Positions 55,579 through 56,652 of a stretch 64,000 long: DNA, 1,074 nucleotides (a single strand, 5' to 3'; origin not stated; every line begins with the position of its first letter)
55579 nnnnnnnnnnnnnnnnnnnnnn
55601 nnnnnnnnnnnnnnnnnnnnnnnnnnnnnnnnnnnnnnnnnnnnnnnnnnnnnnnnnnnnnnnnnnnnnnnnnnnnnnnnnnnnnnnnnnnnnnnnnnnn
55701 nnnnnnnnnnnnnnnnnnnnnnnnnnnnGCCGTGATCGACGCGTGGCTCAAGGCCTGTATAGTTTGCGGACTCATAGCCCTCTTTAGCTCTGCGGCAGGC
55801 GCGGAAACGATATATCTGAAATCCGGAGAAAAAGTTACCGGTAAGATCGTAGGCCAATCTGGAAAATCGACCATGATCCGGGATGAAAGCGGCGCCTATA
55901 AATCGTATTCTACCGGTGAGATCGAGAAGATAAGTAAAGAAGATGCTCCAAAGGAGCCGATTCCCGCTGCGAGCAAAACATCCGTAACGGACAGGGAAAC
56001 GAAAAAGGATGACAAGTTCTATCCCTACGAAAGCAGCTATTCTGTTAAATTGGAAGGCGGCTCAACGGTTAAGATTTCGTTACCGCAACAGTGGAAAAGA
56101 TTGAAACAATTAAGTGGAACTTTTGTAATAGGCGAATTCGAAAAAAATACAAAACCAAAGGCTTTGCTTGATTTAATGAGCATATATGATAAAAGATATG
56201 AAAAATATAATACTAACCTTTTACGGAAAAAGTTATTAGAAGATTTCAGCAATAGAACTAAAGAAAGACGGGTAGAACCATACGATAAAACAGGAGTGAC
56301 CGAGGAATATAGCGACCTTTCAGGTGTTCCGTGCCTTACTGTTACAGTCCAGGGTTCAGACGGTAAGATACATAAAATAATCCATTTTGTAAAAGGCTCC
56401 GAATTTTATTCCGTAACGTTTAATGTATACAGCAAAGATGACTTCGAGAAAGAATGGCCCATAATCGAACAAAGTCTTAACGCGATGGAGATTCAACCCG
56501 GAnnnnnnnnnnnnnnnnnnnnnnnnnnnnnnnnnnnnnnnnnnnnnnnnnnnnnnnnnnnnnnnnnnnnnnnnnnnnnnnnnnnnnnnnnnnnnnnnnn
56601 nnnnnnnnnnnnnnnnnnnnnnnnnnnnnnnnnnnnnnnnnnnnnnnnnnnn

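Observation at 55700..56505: NfnB reads through its normal C-terminus into an AT-rich, signal-peptide-like roughly 250-codon extension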

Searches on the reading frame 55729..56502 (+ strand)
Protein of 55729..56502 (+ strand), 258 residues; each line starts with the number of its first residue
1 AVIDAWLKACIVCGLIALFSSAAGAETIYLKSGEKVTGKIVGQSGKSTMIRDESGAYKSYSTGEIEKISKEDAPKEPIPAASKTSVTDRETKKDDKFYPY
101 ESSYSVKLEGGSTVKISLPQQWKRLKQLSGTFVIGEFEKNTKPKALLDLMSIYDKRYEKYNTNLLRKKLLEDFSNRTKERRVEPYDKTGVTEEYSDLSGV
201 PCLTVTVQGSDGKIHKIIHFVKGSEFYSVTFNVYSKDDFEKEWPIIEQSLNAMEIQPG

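Call 4: search_protein_families(library=pfam, proteins=[window:55756-56502:+], max_evalue=1)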
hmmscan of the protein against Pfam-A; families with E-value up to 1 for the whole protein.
window:55756-56502:+ (249 aa): 0 families

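Call 5: search_protein_families(library=ncbifam, proteins=[window:55756-56502:+], max_evalue=1)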
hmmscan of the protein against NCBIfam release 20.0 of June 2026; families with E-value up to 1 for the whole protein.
window:55756-56502:+ (249 aa): 5 families
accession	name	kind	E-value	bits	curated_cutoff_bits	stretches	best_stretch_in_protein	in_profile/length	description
NF047433.1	Lepto_7_Nterm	domain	1.9e-10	40.3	43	1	3-62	2-61/63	LA_0442/LA_0875 N-terminal domain-containing protein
NF047503.1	LB_137_fam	subfamily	0.00065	19.1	200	1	6-60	3-56/288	LB_137 family protein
NF041881.1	PTPDL_fam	equivalog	0.0022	17.2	200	1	7-46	3-42/339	PTPDL family protein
NF047624.1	LIC_13076_fam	equivalog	0.012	15.5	110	1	17-59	167-212/214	LIC_13076 family protein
TIGR02603.1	CxxCH_TIGR02603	domain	0.16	12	68.15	0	16-64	60-108/134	putative heme-binding domain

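Call 6: find_homologous_proteins(query=window:55729-56502:+, max_evalue=0.001)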
Query window:55729-56502:+ (258 aa): 3 proteins with E <= 0.001 among 560 candidates.
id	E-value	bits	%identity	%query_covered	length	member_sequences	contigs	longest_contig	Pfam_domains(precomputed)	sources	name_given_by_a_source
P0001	3.3e-69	251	47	97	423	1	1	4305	-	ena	-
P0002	1.2e-55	207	44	97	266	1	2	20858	-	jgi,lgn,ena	-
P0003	1.4e-22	98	60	36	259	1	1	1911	-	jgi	-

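Call 9: find_encoding_contigs(protein=P0002, flank=6000, max_places=4)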
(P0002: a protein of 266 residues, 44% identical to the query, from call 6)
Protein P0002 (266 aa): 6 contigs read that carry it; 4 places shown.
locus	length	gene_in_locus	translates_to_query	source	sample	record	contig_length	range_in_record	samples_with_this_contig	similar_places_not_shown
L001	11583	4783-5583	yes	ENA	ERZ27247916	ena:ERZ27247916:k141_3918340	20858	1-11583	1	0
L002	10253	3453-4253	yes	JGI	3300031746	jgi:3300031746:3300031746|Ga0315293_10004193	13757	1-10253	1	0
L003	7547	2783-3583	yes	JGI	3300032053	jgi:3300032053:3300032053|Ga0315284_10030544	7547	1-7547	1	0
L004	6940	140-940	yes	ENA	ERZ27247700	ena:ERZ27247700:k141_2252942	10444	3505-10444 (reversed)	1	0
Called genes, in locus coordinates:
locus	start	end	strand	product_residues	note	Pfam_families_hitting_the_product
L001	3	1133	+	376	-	?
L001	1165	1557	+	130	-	PF01592:NifU_N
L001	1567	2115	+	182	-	PF01812:5-FTHF_cyc-lig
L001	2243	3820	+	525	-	PF12072:RNase_Y_N, PF00013:KH_1 (weak), PF01966:HD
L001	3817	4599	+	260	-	PF00149:Metallophos, PF13277:YmdB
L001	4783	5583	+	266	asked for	-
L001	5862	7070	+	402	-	PF13742:tRNA_anti_2, PF01336:tRNA_anti-codon, PF02601:Exonuc_VII_L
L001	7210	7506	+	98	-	PF02609:Exonuc_VII_S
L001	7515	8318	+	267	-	PF00348:polyprenyl_synt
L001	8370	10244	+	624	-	PF13292:DXP_synthase_N, PF02779:Transket_pyr, PF02780:Transketolase_C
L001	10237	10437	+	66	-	PF12797:Fer4_2 (weak), PF12837:Fer4_6, PF13237:Fer4_10, PF25160:LdpA_Fe-S-bd (faint), PF00037:Fer4 (weak), PF14697:Fer4_21 (weak), PF12838:Fer4_7, PF13187:Fer4_9 (weak), +2 more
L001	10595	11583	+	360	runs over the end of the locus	PF01855:POR_N, PF02780:Transketolase_C (weak), PF17147:PFOR_II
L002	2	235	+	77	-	?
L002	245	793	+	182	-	PF01812:5-FTHF_cyc-lig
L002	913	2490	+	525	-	PF12072:RNase_Y_N, PF00013:KH_1 (weak), PF01966:HD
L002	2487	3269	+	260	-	PF00149:Metallophos, PF13277:YmdB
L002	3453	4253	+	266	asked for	-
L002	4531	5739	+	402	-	PF13742:tRNA_anti_2, PF01336:tRNA_anti-codon, PF02601:Exonuc_VII_L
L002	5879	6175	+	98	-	PF02609:Exonuc_VII_S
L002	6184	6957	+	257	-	PF00348:polyprenyl_synt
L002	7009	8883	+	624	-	PF13292:DXP_synthase_N, PF02779:Transket_pyr, PF02780:Transketolase_C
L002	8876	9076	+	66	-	PF12797:Fer4_2 (weak), PF12837:Fer4_6, PF13237:Fer4_10, PF25160:LdpA_Fe-S-bd (faint), PF00037:Fer4 (weak), PF14697:Fer4_21 (weak), PF12838:Fer4_7, PF13187:Fer4_9 (weak), +2 more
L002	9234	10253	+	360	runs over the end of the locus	PF01855:POR_N, PF02780:Transketolase_C (weak), PF17147:PFOR_II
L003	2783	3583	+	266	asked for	-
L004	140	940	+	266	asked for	-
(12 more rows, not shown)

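Call 10: find_encoding_contigs(protein=P0001, flank=6000, max_places=4)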
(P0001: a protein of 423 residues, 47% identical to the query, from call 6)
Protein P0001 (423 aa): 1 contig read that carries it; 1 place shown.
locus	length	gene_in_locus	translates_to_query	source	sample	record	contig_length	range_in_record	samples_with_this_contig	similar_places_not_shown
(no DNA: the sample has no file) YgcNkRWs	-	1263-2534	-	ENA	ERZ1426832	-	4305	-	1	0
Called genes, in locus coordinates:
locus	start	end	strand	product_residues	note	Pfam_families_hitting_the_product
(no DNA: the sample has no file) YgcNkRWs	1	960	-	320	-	?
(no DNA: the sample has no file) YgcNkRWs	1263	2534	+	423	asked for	-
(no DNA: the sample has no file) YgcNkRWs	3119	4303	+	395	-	?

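Call 11: find_encoding_contigs(protein=P0003, flank=6000, max_places=4)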
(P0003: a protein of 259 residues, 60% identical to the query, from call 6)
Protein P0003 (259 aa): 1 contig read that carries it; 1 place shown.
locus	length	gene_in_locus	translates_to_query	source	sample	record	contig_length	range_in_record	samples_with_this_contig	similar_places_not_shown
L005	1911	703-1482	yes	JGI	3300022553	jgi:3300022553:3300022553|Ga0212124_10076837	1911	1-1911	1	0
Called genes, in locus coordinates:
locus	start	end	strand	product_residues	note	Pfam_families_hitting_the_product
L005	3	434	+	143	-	?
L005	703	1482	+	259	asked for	-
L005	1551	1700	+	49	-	-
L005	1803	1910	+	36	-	?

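Call 16: find_related_loci(query=A1, collection=genome_contigs, flank=6000)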
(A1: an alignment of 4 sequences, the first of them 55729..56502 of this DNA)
Query A1 (258 aa) in genome_contigs; peptide patterns used: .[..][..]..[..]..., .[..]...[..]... (x = any residue, [..] = any of these).
79 stretches matched a pattern; 6 encode a relative of the query (tblastn E <= 1e-3); 6 distinct loci.
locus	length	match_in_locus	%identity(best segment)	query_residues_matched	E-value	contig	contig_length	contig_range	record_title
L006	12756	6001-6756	44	1-256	1e-60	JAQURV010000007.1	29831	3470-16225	MAG: Candidatus Omnitrophota bacterium isolate STD1_81 NODE_3165_length_29831_cov_3.146243_Sandtown_D1, whole genome sho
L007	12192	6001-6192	58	9-72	4e-19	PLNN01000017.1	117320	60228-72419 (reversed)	MAG: Candidatus Omnitrophota bacterium isolate fen_1320 73.20120800_E1X.39_contig_553, whole genome shotgun sequence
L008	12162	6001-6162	47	7-68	9e-8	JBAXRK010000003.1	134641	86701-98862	MAG: Candidatus Omnitrophota bacterium isolate ELA581 MAG581_3, whole genome shotgun sequence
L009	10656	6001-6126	53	26-68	4e-6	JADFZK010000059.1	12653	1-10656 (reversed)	MAG: Candidatus Omnitrophota bacterium isolate nHGRbin18 nHGR_bin18_NODE_1662_length_12653_cov_7.122242, whole genome sh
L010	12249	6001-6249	33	11-94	4e-6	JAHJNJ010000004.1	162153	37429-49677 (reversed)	MAG: Gammaproteobacteria bacterium isolate Old_saline_glass_biofilm.mb.10 Old_saline_glass_b.mb.10_k141_6877, whole geno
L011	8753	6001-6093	52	11-41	1e-4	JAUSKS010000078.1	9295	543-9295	MAG: Gallionellaceae bacterium isolate E14_metabat.bin.70 E14_k141_752432, whole genome shotgun sequence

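Call 26: find_related_loci(query=A2, collection=metagenome_contigs, flank=4000)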
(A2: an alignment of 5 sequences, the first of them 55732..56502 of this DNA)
Query A2 (257 aa) in metagenome_contigs; peptide patterns used: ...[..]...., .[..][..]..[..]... (x = any residue, [..] = any of these).
465 stretches matched a pattern; 1 encode a relative of the query (tblastn E <= 1e-3); 1 distinct loci.
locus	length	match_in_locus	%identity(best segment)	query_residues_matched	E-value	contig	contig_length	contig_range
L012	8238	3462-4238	44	5-255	6e-64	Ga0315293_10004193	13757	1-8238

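Call 38: predict_structure(alignment_id=A1)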
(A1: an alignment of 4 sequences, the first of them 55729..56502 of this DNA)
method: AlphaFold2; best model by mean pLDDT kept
length: 258 residues; sequences in the alignment: 4
mean_pLDDT: 71.4   pTM: 0.56
mean pLDDT of the five models: 71.4, 64.9, 64.1, 50.7, 49.8
residues with pLDDT >= 90: 29; 70-90: 142; 50-70: 34; < 50: 53
segments of 3 or more residues with pLDDT < 50: 1-23, 72-98, 182-184
pLDDT, mean of each block of 10 residues (from residue 1): 39 35 66 82 72 73 82 39 28 39 81 86 72 71 83 86 90 78 55 83 86 87 90 87 87 82
secondary structure, 60 per line:
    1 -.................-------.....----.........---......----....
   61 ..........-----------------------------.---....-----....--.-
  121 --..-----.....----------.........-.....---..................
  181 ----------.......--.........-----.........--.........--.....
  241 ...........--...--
elements in order: H2-18 E26-30 E35-43 E47-52 E57-61 E65-70 E104-107 E113-116 E130-134 E145-153 H155-159 H163-180 E191-197 E200-208 E214-222 E225-233 H236-251 E254-256

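Call 43: search_protein_representatives(alignment_id=A1)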
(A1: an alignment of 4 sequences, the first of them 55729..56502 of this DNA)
Query: 4 sequences, 264 profile positions. Proteins with E-value up to 0.001 (for the whole library): 96; up to 1e-10: 15; up to 1e-30: 6. The best 96 are listed.
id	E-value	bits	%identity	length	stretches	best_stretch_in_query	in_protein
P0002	3.3e-134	462.6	-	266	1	1-264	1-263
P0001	1.2e-133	460.8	-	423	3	1-264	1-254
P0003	1.6e-93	329.2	-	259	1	1-229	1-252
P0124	7.3e-53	195.9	-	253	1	7-263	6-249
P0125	3.1e-40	154.5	-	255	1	18-263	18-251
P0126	7.3e-34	133.6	-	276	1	3-231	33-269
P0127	1.8e-30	122.5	-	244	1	8-261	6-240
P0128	3.6e-28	115.0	-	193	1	107-263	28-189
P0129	1.4e-24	103.2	-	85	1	1-82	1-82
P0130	2.9e-19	85.8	-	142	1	1-69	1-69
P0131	5.0e-18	81.7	-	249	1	14-262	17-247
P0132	1.3e-16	77.1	-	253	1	5-260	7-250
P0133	3.9e-13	65.7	-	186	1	96-261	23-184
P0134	8.0e-13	64.7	-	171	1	9-81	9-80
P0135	1.1e-12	64.2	-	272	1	18-262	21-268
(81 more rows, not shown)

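Call 45: fold_search(model_id=the predicted structure, library=pdb)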
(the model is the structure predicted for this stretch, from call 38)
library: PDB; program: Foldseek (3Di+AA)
matches with E <= 10: 1648; with E <= 0.001: 21
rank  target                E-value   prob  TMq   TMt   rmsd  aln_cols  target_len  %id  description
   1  2vu4                  3.8e-06  1.00  0.36  0.57   5.9       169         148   16  Structure of PsbP protein from Spinacia oleracea at 1.98 A resolution (released 2009-07-21)
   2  3jcu_P                6.5e-06  1.00  0.35  0.48   6.2       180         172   13  Cryo-EM structure of spinach PSII-LHCII supercomplex at 3.2 Angstrom resolution (released 2016-05-25)
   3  9i4t_P                9.0e-06  1.00  0.37  0.51   5.9       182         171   14  Photosystem II from Arabidopsis thaliana (released 2026-03-25)
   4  9gnw_P                1.1e-05  1.00  0.35  0.45   7.6       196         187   13  Universal PSII assembly intermediate (released 2025-09-17)
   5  4rth_A                2.1e-05  1.00  0.36  0.51   6.1       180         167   14  The crystal structure of PsbP from Zea mays (released 2015-03-11)
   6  5xnl_P                2.6e-05  1.00  0.35  0.46   6.4       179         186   12  Structure of stacked C2S2M2-type PSII-LHCII supercomplex from Pisum sativum (released 2017-09-20)
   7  8z9d_P                2.6e-05  1.00  0.34  0.43   9.8       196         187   15  cryo-EM structure of PSII-LHCII megacomplex from spinach (released 2024-11-13)
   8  4rth_B                4.1e-05  1.00  0.35  0.50   6.7       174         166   12  The crystal structure of PsbP from Zea mays (released 2015-03-11)
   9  4rti                  4.8e-05  1.00  0.36  0.48   6.1       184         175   16  The crystal structure of PsbP from Spinacia oleracea (released 2015-03-11)
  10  6kac_P                4.8e-05  1.00  0.35  0.45   8.8       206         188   11  Cryo-EM structure of the C2S2-type PSII-LHCII supercomplex from Chlamydomonas reihardtii (released 2019-10-23)
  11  1v2b_A                8.1e-05  1.00  0.36  0.56   6.2       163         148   10  Crystal Structure of PsbP Protein in the Oxygen-Evolving Complex of Photosystem II from Higher Plants (released 2004-05-18)
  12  9grx_0                1.1e-04  1.00  0.39  0.59   5.1       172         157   10  NDH-PSI-LHCI supercomplex from S. oleracea (released 2025-02-12)
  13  3hlz_A                1.5e-04  1.00  0.34  0.33   4.9       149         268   11  Crystal structure of BT_1490 (NP_810393.1) from BACTEROIDES THETAIOTAOMICRON VPI-5482 at 1.50 A resolution (released 2009-06-16)
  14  3hlz_B                1.5e-04  1.00  0.36  0.34   4.9       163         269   10  Crystal structure of BT_1490 (NP_810393.1) from BACTEROIDES THETAIOTAOMICRON VPI-5482 at 1.50 A resolution (released 2009-06-16)
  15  7pi0_P                1.9e-04  1.00  0.34  0.43   6.6       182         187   11  Unstacked compact Dunaliella PSII (released 2022-08-17)
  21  3lyd_B                9.6e-04  1.00  0.36  0.53   4.7       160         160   11  Crystal structure of Putative uncharacterized protein from Jonesia denitrificans (released 2010-03-09)
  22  3lyd_A                1.5e-03  1.00  0.37  0.56   4.7       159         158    8  Crystal structure of Putative uncharacterized protein from Jonesia denitrificans (released 2010-03-09)
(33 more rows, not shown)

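Call 46: search_protein_families(library=pfam, proteins=[P0001, P0002, P0003, P0124, P0125, P0126, P0127, P0128, P0131, P0133], max_evalue=0.1)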
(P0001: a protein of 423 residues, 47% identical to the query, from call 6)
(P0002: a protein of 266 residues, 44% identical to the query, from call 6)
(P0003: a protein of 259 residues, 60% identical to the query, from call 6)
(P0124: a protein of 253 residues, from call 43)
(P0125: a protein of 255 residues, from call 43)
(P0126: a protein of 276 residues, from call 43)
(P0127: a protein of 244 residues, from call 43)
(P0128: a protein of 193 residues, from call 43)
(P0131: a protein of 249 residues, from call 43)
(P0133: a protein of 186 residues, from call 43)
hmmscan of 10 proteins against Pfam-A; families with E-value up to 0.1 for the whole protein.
P0001 (423 aa): 1 family
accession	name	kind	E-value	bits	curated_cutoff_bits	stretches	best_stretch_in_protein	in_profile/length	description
PF04189.18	Gcd10p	-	0.016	14.8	27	1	147-280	39-140/295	Gcd10p family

P0002 (266 aa): 0 families

P0003 (259 aa): 2 families
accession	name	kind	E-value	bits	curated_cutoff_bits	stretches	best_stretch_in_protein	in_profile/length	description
PF15978.11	TnsD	-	0.017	14.6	32.4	1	84-154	185-255/355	Tn7-like transposition protein D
PF14977.11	FAM194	-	0.082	12.6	27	0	46-148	80-183/202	FAM194 protein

P0124 (253 aa): 0 families

P0125 (255 aa): 1 family
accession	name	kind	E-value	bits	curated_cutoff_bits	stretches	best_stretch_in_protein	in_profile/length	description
PF21730.2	Vma22_CCDC115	-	0.087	13.7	28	0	133-183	1-52/143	Vma22/CCDC115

P0126 (276 aa): 0 families

P0127 (244 aa): 0 families

P0128 (193 aa): 3 families
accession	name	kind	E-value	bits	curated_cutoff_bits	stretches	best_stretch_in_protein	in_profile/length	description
PF23796.1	DUF7174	-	0.041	14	27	1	45-111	58-124/153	Family of unknown function (DUF7174)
PF13469.12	Sulfotransfer_3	-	0.044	14.5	27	1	39-116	108-185/216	Sulfotransferase family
PF14898.11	DUF4491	-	0.05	14.4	27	1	2-37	30-65/92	Domain of unknown function (DUF4491)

P0131 (249 aa): 1 family
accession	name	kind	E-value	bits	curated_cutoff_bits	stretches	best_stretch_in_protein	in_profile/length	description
PF09953.15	DUF2187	-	0.079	13.4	24.7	0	27-57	7-38/60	Uncharacterized protein conserved in bacteria (DUF2187)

P0133 (186 aa): 0 families

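Call 83: search_protein_families(library=padloc, proteins=[window:55732-56502:+, L006:6007-6768:+, P0002, P0001], max_evalue=0.1)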
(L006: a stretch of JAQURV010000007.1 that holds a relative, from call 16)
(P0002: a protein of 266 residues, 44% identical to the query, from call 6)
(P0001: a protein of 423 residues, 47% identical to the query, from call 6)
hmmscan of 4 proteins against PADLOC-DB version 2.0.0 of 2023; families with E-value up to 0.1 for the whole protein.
window:55732-56502:+ (257 aa): 0 families

L006:6007-6768:+ (254 aa): 0 families

P0002 (266 aa): 0 families

P0001 (423 aa): 0 families
